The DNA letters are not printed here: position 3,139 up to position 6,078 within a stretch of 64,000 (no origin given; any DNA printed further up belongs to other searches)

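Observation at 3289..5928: Stand-alone SIR2 / P-loop NTPase / TPR-like gene carried as low-G+C cargo: candidate Avs/STAND-type NAD-depleting antiphage protein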

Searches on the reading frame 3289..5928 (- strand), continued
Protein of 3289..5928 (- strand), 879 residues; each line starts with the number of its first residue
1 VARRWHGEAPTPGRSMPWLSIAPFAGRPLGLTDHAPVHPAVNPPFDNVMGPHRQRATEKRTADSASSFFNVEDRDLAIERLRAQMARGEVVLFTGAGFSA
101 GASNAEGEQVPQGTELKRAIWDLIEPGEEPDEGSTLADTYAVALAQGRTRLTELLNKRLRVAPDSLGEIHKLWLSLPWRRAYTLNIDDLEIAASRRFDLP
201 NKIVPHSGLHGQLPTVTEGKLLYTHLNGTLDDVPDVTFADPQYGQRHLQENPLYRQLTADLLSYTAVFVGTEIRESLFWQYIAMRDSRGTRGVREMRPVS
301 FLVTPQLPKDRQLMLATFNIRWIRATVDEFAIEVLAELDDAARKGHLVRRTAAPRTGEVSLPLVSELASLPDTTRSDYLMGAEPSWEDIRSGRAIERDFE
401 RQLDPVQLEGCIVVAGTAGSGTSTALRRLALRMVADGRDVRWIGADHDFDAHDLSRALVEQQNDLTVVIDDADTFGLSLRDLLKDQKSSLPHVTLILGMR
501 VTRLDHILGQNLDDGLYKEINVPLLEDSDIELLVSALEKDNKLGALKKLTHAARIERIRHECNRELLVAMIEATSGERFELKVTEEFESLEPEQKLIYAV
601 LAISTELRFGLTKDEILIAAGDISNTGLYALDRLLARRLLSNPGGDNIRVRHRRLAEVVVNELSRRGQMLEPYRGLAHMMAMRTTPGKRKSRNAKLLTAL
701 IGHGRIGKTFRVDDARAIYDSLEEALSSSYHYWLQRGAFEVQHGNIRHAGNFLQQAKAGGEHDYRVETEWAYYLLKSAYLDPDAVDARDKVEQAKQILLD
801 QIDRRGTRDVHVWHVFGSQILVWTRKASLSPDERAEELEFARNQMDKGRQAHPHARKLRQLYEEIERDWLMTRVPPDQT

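Call 29: find_encoding_contigs(protein=P0006, flank=10000, max_places=2)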
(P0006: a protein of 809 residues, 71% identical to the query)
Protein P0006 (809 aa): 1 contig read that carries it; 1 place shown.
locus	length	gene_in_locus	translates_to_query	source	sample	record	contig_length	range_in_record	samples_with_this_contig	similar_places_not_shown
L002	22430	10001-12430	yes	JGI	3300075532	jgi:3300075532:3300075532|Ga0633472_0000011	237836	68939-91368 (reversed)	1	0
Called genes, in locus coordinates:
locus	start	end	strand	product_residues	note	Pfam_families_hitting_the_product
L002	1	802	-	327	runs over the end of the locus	PF19077:Big_13 (weak)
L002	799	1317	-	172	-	-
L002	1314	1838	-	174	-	-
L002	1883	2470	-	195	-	-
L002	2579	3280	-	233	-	PF00072:Response_reg, PF00486:Trans_reg_C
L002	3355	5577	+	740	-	PF13426:PAS_9, PF00989:PAS, PF08448:PAS_4, PF13426:PAS_9, PF08447:PAS_3, PF00989:PAS, PF08447:PAS_3, PF00989:PAS, +10 more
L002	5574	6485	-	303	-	PF00903:Glyoxalase (weak)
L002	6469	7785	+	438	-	PF00884:Sulfatase, PF01663:Phosphodiest (faint), PF16347:SGSH_C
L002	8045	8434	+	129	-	PF01909:NTP_transf_2, PF18765:Polbeta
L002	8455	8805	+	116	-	PF05168:HEPN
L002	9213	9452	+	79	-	-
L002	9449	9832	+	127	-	-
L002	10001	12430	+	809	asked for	PF13289:SIR2_2 (faint), PF25199:nSTAND_NTPase5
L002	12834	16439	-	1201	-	PF20148:DUF6531, PF25023:TEN_YD-shell, PF05593:RHS_repeat, PF25023:TEN_YD-shell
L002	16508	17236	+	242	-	PF13462:Thioredoxin_4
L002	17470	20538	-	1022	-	PF08751:TrwC, PF13604:AAA_30, PF01443:Viral_helicase1 (faint), PF13245:AAA_19, PF13401:AAA_22 (faint)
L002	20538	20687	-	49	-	-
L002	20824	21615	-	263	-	-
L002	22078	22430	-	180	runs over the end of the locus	-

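Call 34: search_protein_families(library=pfam, proteins=[L001:3089-7192:+, L001:7189-9930:+, L001:2117-2854:+, L001:13105-13386:+], max_evalue=0.01)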
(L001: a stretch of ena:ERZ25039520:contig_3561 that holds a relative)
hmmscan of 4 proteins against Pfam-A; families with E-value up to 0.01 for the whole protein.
L001:3089-7192:+ (1367 aa): 1 family
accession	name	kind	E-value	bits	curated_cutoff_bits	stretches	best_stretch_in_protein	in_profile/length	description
PF01436.27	NHL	-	0.0088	16.5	20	0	190-206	6-22/28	NHL repeat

L001:7189-9930:+ (913 aa): 0 families

L001:2117-2854:+ (245 aa): 0 families

L001:13105-13386:+ (93 aa): 0 families

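Call 35: find_encoding_contigs(protein=P0009, flank=10000, max_places=2)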
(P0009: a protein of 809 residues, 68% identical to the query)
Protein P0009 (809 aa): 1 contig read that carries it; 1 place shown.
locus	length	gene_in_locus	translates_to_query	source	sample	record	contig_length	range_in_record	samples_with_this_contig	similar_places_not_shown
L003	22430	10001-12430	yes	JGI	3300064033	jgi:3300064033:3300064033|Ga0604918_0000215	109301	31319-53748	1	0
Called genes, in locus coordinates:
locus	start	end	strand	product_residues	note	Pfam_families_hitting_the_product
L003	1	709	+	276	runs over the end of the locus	PF06314:ADC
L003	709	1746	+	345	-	PF16884:ADH_N_2, PF00107:ADH_zinc_N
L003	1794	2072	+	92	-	-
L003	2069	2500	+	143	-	PF01850:PIN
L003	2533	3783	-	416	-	PF14361:RsbRD_N, PF17853:GGDEF_2, PF00126:HTH_1 (weak), PF13556:HTH_30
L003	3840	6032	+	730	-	PF05378:Hydant_A_N, PF01968:Hydantoinase_A, PF19278:Hydant_A_C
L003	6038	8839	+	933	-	PF02538:Hydantoinase_B, PF08882:Acetone_carb_G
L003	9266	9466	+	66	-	-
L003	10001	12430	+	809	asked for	PF13289:SIR2_2 (faint), PF25199:nSTAND_NTPase5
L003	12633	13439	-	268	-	PF04909:Amidohydro_2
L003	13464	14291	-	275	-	PF00378:ECH_1, PF16113:ECH_2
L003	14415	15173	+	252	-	PF00106:adh_short, PF08659:KR, PF13561:adh_short_C2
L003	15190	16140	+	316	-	PF00561:Abhydrolase_1, PF12146:Hydrolase_4 (faint), PF12697:Abhydrolase_6, PF00561:Abhydrolase_1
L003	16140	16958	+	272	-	PF00106:adh_short, PF08659:KR (faint), PF13561:adh_short_C2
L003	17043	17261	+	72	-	-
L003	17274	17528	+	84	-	PF21748:UPF0150 (weak)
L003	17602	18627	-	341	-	PF01636:APH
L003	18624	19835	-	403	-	PF02771:Acyl-CoA_dh_N, PF02770:Acyl-CoA_dh_M, PF00441:Acyl-CoA_dh_1, PF08028:Acyl-CoA_dh_2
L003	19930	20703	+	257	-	PF00378:ECH_1, PF16113:ECH_2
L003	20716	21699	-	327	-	PF01636:APH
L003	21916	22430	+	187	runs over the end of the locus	PF02627:CMD (weak)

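Call 36: predict_structure(alignment_id=A1)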
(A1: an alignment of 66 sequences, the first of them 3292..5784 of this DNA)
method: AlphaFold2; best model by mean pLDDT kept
length: 831 residues; sequences in the alignment: 66
mean_pLDDT: 89.3   pTM: 0.87
mean pLDDT of the five models: 89.3, 89.3, 88.8, 88.0, 85.4
residues with pLDDT >= 90: 562; 70-90: 224; 50-70: 27; < 50: 18
segments of 3 or more residues with pLDDT < 50: 1-18
pLDDT, mean of each block of 10 residues (from residue 1): 38 45 86 93 92 93 90 93 88 92 95 96 96 93 96 93 74 91 90 73 85 94 70 78 82 92 87 93 96 91 72 91 76 89 92 91 92 93 96 90 92 95 91 91 95 86 76 92 93 89 91 83 84 92 96 96 94 92 91 84 93 96 97 87 89 96 97 94 96 96 96 92 98 96 98 93 95 96 95 97 89 96 81 51
secondary structure, 60 per line:
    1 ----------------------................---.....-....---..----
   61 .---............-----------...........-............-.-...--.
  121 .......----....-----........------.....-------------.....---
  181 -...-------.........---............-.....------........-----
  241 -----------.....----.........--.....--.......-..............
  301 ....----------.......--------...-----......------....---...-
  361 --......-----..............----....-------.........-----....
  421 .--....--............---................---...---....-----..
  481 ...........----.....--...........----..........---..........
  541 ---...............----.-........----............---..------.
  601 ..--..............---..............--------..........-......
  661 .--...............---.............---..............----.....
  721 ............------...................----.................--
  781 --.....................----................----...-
elements in order (helices of 4 or more, strands of 3 or more residues): H23-38 E42-46 H48-51 H65-76 H88-98 H100-111 H120-127 E132-135 H141-148 E155-159 E173-177 H192-200 H204-215 E217-221 H228-235 E252-256 H261-269 E272-276 H279-285 H287-304 H316-321 H338-343 H350-353 E363-368 H374-387 E392-395 H403-411 E417-421 H424-427 H430-441 E445-452 H453-460 E470-473 H479-491 H496-500 H503-513 H518-527 H531-540 H544-558 H565-572 H577-588 E600-602 H605-618 H622-635 H644-653 H655-661 H664-678 H682-694 H698-711 H716-732 H739-757 H762-778 H783-803 H808-823

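Call 41: fold_search(model_id=the predicted structure, library=pdb)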
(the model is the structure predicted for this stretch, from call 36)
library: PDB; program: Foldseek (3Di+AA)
matches with E <= 10: 1525; with E <= 0.001: 216
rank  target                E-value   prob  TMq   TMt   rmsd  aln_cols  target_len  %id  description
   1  9jap_A                6.0e-26  1.00  0.27  0.27  27.6       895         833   16  Helical structure of EfAvs5(SIR2-STAND) (released 2025-03-19)
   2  9nc9_D                3.5e-17  1.00  0.27  0.29  32.8       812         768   14  Helical assembly of AVAST5 filament (released 2026-02-18)
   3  9nc9_P                9.1e-17  1.00  0.28  0.30  33.5       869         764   12  Helical assembly of AVAST5 filament (released 2026-02-18)
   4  9nc9_G                1.4e-16  1.00  0.27  0.29  32.9       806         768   14  Helical assembly of AVAST5 filament (released 2026-02-18)
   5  9nc9_R                1.5e-16  1.00  0.27  0.29  33.5       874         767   13  Helical assembly of AVAST5 filament (released 2026-02-18)
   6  9nc9_E                3.7e-16  1.00  0.27  0.29  33.4       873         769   13  Helical assembly of AVAST5 filament (released 2026-02-18)
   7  9nc9_L                1.7e-15  1.00  0.26  0.28  32.8       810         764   13  Helical assembly of AVAST5 filament (released 2026-02-18)
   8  8zc9_A                7.8e-10  1.00  0.27  0.23  29.0       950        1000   13  The Cryo-EM structure of DSR2-Tail tube-NAD+ complex (released 2024-09-11)
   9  8k9a_C                1.3e-09  1.00  0.26  0.23  29.1       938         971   12  Cryo-EM structure of DSR2-DSAD1 state 2 (released 2024-05-01)
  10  8wyd_A                4.1e-09  1.00  0.26  0.23  29.6       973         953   12  Cryo-EM structure of DSR2-DSAD1 complex (released 2024-04-10)
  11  8wye_A                4.5e-09  1.00  0.26  0.23  29.3       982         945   12  Cryo-EM structure of DSR2-DSAD1 (partial) complex (released 2024-04-10)
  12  8yg1_A                6.2e-09  1.00  0.26  0.22  29.1       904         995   13  The Dimer Structure of DSR2 alone (released 2025-03-05)
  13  8k9a_B                6.8e-09  1.00  0.25  0.22  29.2       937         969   12  Cryo-EM structure of DSR2-DSAD1 state 2 (released 2024-05-01)
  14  8xew_C                8.9e-09  1.00  0.25  0.22  26.9       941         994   12  Cryo-EM structure of defence-associatedsirtuin 2 (DSR2) H171A protein (released 2024-10-23)
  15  8wkn_B                9.7e-09  1.00  0.26  0.23  29.4       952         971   11  Cryo-EM structure of DSR2-DSAD1 (released 2024-05-01)
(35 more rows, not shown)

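Call 47: find_related_loci(query=A1, collection=genome_contigs, flank=10000)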
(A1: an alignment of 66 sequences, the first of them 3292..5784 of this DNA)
Query A1 (831 aa) in genome_contigs; peptide patterns used: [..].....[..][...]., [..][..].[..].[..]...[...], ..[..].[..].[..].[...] (x = any residue, [..] = any of these).
149 stretches matched a pattern; 116 encode a relative of the query (tblastn E <= 1e-3); the best 80 are kept; 77 distinct loci.
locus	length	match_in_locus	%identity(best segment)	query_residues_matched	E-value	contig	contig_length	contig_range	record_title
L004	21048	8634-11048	76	23-827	0e+0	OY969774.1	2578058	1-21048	MAG: uncultured Solirubrobacterales bacterium isolate MFD03975.bin.1.166 genome assembly, chromosome: 1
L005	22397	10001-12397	51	30-827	0e+0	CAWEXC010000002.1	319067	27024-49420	MAG: uncultured Solirubrobacterales bacterium isolate MFD06092.bin.2.129 genome assembly, contig: contig_27373, whole ge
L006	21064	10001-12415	76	23-827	0e+0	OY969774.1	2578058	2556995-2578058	MAG: uncultured Solirubrobacterales bacterium isolate MFD03975.bin.1.166 genome assembly, chromosome: 1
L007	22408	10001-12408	51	25-824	0e+0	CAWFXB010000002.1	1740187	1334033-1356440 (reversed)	MAG: uncultured Solirubrobacterales bacterium isolate MFD06714.bin.1.34 genome assembly, contig: contig_33917, whole gen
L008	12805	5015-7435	41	36-827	8e-178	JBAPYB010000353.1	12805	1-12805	MAG: Thermoanaerobaculia bacterium isolate MFD00413_ilm_asm_bin5 k127_136720, whole genome shotgun sequence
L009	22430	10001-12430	41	29-822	2e-170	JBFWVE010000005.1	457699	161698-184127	MAG: Vicinamibacteria bacterium isolate CA_2019_TPBF_87 NODE_157_length_457699_cov_16.914905_TPBF, whole genome shotgun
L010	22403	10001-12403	41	30-824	2e-170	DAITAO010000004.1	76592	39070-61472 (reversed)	MAG TPA_asm: Gaiellaceae bacterium isolate CTOTU39264 NODE_5_length_76592_cov_30.369847, whole genome shotgun sequence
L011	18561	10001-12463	40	23-827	3e-169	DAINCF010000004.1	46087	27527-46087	MAG TPA_asm: Vicinamibacterales bacterium isolate CTOTU39262 NODE_36_length_46087_cov_10.136883, whole genome shotgun se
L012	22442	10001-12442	41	33-830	8e-169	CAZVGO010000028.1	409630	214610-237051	MAG TPA_asm: uncultured Anaerolineaceae bacterium isolate binchicken_co31_244 genome assembly, contig: k141_5024382, who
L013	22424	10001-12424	39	33-827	1e-167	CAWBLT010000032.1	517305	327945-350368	MAG: uncultured Acidobacteriota bacterium isolate MFD04463.bin.2.86 genome assembly, contig: contig_93997, whole genome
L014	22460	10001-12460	39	7-826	3e-167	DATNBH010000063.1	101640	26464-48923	MAG TPA_asm: Pyrinomonadaceae bacterium isolate SMAG_U11183 k141_793613, whole genome shotgun sequence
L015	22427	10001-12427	39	30-826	2e-170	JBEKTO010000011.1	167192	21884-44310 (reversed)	MAG: Terracidiphilus sp. isolate SPRUCE 55 SPRUCE_55_11, whole genome shotgun sequence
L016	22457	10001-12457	38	23-826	9e-166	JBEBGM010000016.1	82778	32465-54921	MAG: Bryobacteraceae bacterium isolate ASF_22 NODE_95_length_82778_cov_5.963594, whole genome shotgun sequence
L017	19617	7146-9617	39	24-831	1e-164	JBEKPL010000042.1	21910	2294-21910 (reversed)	MAG: Candidatus Limnocylindrales bacterium isolate SPRUCE 463 SPRUCE_463_42, whole genome shotgun sequence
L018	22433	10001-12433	39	29-826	2e-163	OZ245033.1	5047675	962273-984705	MAG: Candidatus Multivorans sp. isolate ccabee53-d9e3-4e52-b566-adb1483e4997 genome assembly, chromosome: 1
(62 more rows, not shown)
